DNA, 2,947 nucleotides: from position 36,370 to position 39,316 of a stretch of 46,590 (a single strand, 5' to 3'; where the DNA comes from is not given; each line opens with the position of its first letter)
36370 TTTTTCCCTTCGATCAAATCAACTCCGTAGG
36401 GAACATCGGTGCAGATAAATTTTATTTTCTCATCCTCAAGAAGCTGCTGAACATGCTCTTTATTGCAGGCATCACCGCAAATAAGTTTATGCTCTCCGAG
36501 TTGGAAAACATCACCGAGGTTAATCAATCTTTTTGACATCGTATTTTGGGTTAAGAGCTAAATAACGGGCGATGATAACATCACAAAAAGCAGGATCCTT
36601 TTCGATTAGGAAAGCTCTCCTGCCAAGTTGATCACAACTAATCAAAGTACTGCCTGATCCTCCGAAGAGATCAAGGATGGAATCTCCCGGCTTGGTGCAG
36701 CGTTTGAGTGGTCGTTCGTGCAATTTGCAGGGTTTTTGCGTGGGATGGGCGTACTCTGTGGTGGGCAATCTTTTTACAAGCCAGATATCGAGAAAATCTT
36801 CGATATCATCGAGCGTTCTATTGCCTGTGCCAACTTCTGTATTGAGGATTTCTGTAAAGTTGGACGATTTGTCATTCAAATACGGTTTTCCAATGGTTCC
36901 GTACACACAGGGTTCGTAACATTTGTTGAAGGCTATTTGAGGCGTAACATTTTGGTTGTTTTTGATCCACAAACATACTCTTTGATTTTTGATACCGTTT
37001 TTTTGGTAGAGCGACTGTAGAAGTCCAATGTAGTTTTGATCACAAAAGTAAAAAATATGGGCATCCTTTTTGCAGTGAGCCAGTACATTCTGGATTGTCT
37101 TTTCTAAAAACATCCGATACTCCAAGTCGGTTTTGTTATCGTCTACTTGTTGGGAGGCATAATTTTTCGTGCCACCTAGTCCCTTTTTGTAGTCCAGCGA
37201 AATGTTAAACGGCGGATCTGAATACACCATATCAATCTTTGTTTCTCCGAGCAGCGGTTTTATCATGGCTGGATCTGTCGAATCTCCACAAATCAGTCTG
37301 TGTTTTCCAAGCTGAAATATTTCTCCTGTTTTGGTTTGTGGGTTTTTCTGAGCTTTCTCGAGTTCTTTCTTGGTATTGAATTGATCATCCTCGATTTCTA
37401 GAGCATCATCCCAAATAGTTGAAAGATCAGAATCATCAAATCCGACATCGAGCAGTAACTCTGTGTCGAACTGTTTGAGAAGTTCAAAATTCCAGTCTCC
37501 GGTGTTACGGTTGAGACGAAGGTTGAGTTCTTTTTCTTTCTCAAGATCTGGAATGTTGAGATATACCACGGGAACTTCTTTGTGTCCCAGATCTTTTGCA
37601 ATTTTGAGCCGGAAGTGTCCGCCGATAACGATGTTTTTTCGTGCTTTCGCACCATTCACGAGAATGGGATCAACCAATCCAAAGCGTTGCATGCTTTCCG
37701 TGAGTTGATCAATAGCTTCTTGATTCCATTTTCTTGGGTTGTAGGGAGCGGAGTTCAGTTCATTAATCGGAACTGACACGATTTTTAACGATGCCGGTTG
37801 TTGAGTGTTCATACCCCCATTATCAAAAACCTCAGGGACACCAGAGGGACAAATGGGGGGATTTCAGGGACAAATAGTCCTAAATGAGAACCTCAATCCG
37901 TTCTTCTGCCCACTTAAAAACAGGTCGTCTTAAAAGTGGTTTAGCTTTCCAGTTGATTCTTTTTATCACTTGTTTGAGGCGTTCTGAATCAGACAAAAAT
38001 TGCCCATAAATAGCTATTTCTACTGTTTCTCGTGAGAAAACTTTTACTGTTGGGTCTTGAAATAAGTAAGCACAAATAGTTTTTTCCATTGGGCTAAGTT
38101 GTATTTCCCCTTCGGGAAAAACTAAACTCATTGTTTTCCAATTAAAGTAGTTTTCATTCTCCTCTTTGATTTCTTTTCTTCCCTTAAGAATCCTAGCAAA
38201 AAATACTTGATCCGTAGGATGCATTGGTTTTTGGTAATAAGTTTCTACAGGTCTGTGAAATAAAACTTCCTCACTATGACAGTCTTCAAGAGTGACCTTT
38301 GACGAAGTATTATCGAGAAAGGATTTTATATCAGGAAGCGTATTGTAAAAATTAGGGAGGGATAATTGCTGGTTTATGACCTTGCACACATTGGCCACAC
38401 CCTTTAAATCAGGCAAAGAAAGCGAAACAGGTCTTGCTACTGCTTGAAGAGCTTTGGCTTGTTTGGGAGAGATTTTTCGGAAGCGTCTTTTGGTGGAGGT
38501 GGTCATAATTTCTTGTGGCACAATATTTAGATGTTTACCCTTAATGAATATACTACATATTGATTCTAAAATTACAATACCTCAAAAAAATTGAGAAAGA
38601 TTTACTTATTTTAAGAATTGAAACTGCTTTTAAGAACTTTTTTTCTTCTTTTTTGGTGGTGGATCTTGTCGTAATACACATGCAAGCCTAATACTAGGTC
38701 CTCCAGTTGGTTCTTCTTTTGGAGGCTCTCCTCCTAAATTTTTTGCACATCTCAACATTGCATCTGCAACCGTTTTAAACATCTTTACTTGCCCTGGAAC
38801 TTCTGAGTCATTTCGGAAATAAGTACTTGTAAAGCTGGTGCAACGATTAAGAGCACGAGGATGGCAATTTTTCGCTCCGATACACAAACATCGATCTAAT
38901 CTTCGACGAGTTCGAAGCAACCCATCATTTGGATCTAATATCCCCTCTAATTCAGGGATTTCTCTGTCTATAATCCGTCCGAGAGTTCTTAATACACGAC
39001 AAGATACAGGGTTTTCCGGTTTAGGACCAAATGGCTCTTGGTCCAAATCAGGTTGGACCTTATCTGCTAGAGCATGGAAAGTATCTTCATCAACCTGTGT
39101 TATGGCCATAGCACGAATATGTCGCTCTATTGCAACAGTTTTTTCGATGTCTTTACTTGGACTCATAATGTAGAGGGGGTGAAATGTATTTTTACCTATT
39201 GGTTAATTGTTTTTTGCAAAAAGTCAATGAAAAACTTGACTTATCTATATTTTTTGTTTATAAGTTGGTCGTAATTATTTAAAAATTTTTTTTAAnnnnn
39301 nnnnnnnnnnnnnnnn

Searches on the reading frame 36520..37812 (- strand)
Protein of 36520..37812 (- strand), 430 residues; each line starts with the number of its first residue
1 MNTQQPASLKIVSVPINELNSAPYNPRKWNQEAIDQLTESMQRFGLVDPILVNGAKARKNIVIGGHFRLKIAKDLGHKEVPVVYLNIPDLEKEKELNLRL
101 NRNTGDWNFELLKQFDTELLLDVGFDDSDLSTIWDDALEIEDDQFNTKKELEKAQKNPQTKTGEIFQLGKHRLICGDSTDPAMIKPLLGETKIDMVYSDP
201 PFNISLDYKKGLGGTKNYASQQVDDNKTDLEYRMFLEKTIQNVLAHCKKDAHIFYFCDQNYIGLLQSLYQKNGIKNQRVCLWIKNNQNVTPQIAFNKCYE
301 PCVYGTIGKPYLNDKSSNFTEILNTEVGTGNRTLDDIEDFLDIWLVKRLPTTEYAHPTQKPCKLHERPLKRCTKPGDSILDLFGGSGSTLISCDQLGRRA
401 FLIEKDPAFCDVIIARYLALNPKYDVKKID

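Call 4: search_protein_families(library=pfam, proteins=[window:36520-37812:-], max_evalue=1)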
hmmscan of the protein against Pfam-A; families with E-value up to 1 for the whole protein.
window:36520-37812:- (430 aa): 4 families
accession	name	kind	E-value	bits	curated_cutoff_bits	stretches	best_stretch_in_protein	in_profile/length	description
PF01555.25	N6_N4_Mtase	-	3e-31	109.5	26.7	1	193-413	1-219/221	DNA methylase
PF02195.25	ParB_N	-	2.8e-11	43.7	26.3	1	11-91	3-84/95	ParB N-terminal domain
PF03602.21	Cons_hypoth95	-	0.00061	19.9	24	0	377-415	43-82/182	Conserved hypothetical protein 95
PF24564.1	DUF7605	-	0.4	11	27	0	26-42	43-59/183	Domain of unknown function (DUF7605)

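Call 66: search_protein_families(library=padloc, proteins=[window:36520-37812:-], max_evalue=0.1)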
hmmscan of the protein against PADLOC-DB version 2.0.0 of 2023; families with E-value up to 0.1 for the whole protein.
window:36520-37812:- (430 aa): 52 families (the best 25 are shown)
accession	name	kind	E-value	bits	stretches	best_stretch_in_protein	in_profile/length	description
PDLC03229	MTase_II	-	7.7e-63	210.8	1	9-422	8-405/436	Type II methyltransferase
PDLC03371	MTase_II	-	1.4e-30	104.7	1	188-421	25-256/260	Type II methyltransferase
PDLC03299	MTase_II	-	2.9e-20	70.9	1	165-416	9-256/296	Type II methyltransferase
PDLC03308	MTase_II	-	1.3e-18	65.2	1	11-406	12-383/419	Type II methyltransferase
PDLC03339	MTase_II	-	1.5e-16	58.2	2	354-407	208-261/399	Type II methyltransferase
PDLC03337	MTase_II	-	2.3e-15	54.6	1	189-416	24-245/264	Type II methyltransferase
PDLC03216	MTase_II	-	2.8e-14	50.9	2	354-419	192-257/364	Type II methyltransferase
PDLC03265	MTase_II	-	1.4e-13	49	1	337-416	248-327/333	Type II methyltransferase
PDLC03738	oMTase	-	2.3e-13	47.6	1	354-421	202-269/376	orphan methyltransferase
PDLC03353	MTase_II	-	2.6e-13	48.1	1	184-417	20-250/260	Type II methyltransferase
PDLC03320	MTase_II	-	4.6e-13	47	1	341-422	195-279/289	Type II methyltransferase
PDLC03279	MTase_II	-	1.6e-11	41.2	2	355-407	522-574/587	Type II methyltransferase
PDLC03300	MTase_II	-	2.4e-11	41.3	1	352-417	208-276/302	Type II methyltransferase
PDLC03228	MTase_II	-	2.3e-10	38.7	1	355-417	143-205/227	Type II methyltransferase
PDLC03238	MTase_II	-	1.4e-09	35.5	2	358-404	306-352/428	Type II methyltransferase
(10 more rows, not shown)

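Call 84: find_related_loci(query=window:36520-37812:-, collection=viral_contigs, flank=10000)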
Query window:36520-37812:- (430 aa) in viral_contigs; peptide patterns used: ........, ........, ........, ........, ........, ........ (x = any residue, [..] = any of these).
11 stretches matched a pattern; 11 encode a relative of the query (tblastn E <= 1e-3); 11 distinct loci.
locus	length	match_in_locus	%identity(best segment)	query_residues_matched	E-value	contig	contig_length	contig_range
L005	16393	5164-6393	56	9-420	1e-155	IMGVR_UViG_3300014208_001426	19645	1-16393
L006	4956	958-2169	49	16-423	1e-129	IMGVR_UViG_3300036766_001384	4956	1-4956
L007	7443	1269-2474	52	18-417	7e-127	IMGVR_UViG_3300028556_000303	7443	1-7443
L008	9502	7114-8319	48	16-417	2e-125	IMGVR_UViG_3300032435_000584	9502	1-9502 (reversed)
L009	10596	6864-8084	48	16-421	1e-120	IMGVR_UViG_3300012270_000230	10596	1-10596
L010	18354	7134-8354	48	16-421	1e-120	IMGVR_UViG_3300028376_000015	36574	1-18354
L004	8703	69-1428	70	134-430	2e-101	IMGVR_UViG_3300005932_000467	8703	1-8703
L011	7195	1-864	49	129-420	1e-94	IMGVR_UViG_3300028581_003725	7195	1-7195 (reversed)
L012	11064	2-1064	52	70-423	9e-88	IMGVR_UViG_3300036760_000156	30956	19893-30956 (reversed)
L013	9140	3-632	48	213-423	1e-67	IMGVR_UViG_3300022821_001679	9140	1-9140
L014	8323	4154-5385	60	9-417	4e-97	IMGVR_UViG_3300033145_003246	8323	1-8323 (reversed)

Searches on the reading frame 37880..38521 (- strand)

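Call 4: search_protein_families(library=pfam, proteins=[window:37880-38521:-], max_evalue=1)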
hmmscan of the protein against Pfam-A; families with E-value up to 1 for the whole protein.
window:37880-38521:- (213 aa): 1 family
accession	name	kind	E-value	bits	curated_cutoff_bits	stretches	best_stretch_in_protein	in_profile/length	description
PF00486.34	Trans_reg_C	-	0.18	12.3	26.2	1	139-189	3-53/77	Transcriptional regulatory protein, C terminal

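Call 5: search_protein_families(library=padloc, proteins=[window:37880-38521:-], max_evalue=1)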
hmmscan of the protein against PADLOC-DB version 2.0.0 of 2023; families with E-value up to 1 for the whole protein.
window:37880-38521:- (213 aa): 0 families

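Call 6: search_protein_families(library=ncbifam, proteins=[window:37880-38521:-], max_evalue=1)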
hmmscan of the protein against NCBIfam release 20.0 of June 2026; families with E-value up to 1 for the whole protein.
window:37880-38521:- (213 aa): 1 family
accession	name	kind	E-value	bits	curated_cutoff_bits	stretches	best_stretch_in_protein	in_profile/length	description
NF000404.1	vanR-D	exception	0.054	13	500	1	137-202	154-219/232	vancomycin resistance response regulator transcription factor VanR-D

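Call 7: search_protein_families(library=phrogs, proteins=[window:37880-38521:-], max_evalue=0.01)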
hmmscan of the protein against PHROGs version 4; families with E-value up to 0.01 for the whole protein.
window:37880-38521:- (213 aa): 1 family
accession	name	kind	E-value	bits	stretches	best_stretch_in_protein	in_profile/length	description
phrog_731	-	unknown function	0.0085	16.4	0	95-192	99-203/227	-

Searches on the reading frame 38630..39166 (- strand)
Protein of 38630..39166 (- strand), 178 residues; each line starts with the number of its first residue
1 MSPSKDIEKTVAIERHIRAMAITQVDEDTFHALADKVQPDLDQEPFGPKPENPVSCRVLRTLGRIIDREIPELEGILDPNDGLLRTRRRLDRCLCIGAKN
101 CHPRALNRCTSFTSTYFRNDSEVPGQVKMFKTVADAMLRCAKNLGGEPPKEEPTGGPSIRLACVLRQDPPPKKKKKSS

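Call 4: search_protein_families(library=pfam, proteins=[window:38630-39166:-], max_evalue=1)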
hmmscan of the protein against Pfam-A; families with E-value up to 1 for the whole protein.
window:38630-39166:- (178 aa): 0 families

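Call 5: search_protein_families(library=padloc, proteins=[window:38630-39166:-], max_evalue=1)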
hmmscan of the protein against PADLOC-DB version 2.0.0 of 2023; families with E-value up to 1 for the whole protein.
window:38630-39166:- (178 aa): 0 families

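Call 6: search_protein_families(library=ncbifam, proteins=[window:38630-39166:-], max_evalue=1)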
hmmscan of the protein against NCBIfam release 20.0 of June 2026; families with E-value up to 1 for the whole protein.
window:38630-39166:- (178 aa): 0 families

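Call 7: search_protein_families(library=phrogs, proteins=[window:38630-39166:-], max_evalue=0.01)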
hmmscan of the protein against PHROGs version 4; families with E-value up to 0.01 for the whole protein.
window:38630-39166:- (178 aa): 0 families
